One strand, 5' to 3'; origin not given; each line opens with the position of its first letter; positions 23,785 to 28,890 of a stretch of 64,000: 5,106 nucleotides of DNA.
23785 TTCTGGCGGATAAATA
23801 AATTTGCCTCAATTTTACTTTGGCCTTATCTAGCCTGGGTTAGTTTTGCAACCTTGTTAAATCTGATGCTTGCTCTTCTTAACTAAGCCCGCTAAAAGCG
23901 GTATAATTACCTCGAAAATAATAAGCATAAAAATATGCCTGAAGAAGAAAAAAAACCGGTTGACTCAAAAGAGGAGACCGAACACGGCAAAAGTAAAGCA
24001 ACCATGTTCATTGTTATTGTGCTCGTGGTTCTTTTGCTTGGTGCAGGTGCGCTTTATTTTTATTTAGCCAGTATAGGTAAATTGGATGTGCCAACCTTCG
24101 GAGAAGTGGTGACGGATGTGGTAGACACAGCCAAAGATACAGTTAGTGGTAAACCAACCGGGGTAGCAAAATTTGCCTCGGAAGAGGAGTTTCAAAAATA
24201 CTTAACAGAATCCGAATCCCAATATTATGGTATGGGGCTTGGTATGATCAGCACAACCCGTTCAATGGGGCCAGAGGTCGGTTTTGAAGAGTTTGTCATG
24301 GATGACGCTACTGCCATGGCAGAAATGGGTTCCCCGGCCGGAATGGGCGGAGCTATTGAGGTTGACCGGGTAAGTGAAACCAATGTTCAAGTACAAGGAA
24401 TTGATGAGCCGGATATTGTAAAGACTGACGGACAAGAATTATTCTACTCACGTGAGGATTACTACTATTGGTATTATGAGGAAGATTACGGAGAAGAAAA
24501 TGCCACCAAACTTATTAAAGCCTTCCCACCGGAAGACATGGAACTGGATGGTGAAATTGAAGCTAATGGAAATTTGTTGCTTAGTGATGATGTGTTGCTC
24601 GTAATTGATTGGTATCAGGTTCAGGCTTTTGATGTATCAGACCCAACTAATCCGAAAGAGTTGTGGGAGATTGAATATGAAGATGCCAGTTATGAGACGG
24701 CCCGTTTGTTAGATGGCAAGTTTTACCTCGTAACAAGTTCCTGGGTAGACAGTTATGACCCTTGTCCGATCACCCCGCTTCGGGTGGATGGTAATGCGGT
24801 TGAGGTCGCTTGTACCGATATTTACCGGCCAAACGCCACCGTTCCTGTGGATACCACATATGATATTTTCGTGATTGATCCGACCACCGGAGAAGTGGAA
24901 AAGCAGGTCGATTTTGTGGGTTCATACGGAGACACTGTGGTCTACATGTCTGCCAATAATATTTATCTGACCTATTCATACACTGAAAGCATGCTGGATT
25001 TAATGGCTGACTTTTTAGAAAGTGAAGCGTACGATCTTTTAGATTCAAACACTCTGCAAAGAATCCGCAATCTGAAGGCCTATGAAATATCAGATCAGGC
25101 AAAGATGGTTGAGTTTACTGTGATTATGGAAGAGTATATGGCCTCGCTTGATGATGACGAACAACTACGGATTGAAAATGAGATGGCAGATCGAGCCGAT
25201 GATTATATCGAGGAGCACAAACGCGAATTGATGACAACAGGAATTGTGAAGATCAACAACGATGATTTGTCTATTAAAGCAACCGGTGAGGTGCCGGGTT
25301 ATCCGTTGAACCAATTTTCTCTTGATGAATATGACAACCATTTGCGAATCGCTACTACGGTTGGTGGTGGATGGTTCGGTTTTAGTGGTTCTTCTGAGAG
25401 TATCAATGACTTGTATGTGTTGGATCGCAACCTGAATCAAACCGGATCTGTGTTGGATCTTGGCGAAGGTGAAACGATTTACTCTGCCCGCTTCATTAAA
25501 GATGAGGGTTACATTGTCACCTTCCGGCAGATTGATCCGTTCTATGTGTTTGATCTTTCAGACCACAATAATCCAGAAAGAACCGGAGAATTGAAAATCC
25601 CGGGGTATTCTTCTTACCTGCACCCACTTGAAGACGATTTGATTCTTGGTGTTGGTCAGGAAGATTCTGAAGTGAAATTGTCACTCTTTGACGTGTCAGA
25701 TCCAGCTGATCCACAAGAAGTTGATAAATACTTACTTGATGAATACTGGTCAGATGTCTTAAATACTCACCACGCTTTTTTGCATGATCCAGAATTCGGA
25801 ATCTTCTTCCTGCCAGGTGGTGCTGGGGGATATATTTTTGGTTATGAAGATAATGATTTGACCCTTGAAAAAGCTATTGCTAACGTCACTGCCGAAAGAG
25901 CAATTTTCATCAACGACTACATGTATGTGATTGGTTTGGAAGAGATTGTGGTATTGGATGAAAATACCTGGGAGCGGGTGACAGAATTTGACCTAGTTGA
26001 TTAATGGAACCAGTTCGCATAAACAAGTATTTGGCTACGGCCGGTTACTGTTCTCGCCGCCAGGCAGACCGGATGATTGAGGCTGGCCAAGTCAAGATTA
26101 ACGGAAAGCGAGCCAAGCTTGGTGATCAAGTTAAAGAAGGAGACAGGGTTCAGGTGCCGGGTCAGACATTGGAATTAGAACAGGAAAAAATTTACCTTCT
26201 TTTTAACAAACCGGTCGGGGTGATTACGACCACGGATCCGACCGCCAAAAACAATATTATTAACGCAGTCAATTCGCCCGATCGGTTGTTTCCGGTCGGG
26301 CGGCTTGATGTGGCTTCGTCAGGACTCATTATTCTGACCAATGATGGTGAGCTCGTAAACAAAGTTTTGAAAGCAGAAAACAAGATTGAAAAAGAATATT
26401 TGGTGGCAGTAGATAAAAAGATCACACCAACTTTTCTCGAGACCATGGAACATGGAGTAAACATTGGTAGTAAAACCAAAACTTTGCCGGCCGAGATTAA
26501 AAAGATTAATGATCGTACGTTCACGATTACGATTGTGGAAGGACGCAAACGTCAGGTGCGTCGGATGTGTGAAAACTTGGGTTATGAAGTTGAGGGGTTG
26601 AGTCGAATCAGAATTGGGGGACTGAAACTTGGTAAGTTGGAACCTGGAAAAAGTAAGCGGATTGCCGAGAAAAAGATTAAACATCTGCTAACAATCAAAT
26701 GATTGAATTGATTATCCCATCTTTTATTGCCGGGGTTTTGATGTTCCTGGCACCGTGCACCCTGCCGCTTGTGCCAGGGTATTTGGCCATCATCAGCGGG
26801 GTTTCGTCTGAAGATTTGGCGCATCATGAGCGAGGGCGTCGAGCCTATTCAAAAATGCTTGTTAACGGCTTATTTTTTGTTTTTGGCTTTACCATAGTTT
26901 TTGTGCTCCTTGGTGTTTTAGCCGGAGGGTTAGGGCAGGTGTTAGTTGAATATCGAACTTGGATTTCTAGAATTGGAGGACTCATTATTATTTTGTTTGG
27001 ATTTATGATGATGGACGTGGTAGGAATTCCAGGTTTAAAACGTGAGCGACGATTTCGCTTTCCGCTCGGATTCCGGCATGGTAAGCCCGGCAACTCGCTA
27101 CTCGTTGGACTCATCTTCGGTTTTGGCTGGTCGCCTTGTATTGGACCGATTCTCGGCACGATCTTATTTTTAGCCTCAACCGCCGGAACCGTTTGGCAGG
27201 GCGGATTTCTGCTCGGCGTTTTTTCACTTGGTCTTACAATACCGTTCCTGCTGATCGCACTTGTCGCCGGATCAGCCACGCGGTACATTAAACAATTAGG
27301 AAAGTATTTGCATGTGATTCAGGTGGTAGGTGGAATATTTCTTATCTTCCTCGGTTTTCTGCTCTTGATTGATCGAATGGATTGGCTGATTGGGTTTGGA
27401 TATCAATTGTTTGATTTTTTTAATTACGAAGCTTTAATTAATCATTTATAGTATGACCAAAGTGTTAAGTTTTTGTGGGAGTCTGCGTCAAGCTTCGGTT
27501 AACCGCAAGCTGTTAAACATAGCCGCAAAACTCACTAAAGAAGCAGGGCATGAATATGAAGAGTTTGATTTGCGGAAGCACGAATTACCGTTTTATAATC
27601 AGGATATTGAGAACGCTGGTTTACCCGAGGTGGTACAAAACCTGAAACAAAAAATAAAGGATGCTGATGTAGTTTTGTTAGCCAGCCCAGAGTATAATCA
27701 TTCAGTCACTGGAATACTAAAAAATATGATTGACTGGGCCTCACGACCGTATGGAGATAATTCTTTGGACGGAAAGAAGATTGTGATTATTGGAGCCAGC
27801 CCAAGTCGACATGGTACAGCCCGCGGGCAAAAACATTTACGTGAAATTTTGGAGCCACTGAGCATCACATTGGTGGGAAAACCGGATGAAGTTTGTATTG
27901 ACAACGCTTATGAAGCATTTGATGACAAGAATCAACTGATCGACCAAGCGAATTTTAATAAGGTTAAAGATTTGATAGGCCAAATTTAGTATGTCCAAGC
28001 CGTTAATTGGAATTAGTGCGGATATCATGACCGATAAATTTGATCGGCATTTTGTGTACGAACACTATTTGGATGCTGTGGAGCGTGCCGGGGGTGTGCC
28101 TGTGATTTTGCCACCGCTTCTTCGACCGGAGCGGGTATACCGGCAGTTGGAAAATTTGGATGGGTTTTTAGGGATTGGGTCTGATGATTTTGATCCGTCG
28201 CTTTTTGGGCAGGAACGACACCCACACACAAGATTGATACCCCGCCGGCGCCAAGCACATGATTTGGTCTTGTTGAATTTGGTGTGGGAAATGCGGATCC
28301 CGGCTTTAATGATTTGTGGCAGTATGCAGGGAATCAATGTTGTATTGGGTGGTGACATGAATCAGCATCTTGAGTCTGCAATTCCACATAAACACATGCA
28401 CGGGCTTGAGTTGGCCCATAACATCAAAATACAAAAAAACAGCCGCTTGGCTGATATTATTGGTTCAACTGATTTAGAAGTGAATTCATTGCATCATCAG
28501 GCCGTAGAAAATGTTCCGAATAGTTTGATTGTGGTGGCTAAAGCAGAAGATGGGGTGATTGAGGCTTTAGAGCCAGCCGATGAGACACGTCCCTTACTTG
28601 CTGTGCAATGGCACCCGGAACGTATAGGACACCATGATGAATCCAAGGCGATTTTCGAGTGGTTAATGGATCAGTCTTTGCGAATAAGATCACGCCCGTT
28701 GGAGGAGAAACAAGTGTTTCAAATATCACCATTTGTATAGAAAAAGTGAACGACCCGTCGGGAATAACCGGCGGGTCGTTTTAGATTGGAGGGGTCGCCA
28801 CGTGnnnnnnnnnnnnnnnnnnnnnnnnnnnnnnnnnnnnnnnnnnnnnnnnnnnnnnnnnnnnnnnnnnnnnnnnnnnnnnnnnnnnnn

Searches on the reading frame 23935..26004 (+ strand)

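Call 80: search_protein_families(library=pfam, proteins=[window:23935-26004:+], max_evalue=0.00001)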
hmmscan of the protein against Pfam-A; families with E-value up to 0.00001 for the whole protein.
window:23935-26004:+ (689 aa): 1 family
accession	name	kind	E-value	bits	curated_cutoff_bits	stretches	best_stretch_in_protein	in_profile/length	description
PF09826.15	Beta_propel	-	2.5e-109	366.8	22.4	1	147-678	2-494/495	Beta propeller domain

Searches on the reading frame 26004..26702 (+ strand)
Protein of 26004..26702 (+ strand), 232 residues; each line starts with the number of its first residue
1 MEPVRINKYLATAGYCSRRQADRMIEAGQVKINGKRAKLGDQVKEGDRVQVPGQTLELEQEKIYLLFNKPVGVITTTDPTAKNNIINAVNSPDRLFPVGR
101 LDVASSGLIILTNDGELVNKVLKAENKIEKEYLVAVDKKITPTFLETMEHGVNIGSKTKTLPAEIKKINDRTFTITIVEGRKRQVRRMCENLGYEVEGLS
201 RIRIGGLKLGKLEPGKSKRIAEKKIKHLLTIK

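Call 80: search_protein_families(library=pfam, proteins=[window:26004-26702:+], max_evalue=0.00001)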
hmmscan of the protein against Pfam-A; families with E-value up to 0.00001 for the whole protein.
window:26004-26702:+ (232 aa): 2 families
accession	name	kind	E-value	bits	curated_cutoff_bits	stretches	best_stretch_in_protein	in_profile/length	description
PF00849.27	PseudoU_synth_2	-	1.9e-23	83.8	26.8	1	64-190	2-151/152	RNA pseudouridylate synthase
PF01479.30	S4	-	1.9e-15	56.8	22.8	1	4-49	1-48/48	S4 domain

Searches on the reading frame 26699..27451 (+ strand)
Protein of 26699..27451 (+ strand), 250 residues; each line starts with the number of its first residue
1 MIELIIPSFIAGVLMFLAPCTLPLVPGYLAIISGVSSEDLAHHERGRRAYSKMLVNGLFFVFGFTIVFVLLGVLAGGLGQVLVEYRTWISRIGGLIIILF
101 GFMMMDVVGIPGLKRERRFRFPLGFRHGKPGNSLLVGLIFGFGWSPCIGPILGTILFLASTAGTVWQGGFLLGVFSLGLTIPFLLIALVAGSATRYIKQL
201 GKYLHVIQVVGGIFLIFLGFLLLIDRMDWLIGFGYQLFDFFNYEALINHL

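Call 80: search_protein_families(library=pfam, proteins=[window:26699-27451:+], max_evalue=0.00001)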
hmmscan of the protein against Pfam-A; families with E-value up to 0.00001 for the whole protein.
window:26699-27451:+ (250 aa): 2 families
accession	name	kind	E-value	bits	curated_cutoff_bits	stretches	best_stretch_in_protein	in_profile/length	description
PF02683.22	DsbD_TM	-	5.3e-18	65.6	27.1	1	6-222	5-214/219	Cytochrome C biogenesis protein transmembrane domain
PF13386.12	DsbD_2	-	7.8e-10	39.4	24.9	1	52-220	31-198/199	Cytochrome C biogenesis protein transmembrane region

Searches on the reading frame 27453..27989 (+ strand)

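Call 80: search_protein_families(library=pfam, proteins=[window:27453-27989:+], max_evalue=0.00001)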
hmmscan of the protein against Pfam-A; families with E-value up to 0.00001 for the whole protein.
window:27453-27989:+ (178 aa): 2 families
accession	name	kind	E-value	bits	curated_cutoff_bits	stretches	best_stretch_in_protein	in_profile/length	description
PF03358.20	FMN_red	-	1.9e-42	144.8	24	1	2-143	1-142/152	NADPH-dependent FMN reductase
PF02525.22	Flavodoxin_2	-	7e-12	45.9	27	1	3-136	2-158/198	Flavodoxin-like fold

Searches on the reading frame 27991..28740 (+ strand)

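Call 80: search_protein_families(library=pfam, proteins=[window:27991-28740:+], max_evalue=0.00001)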
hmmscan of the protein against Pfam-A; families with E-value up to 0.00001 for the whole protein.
window:27991-28740:+ (249 aa): 2 families
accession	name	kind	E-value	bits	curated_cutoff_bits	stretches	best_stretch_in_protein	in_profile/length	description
PF07722.19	Peptidase_C26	-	9.1e-54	183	20.5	1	4-210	1-219/219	Peptidase C26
PF00117.34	GATase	-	1.3e-10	41.7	22.8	1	96-226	66-188/190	Glutamine amidotransferase class-I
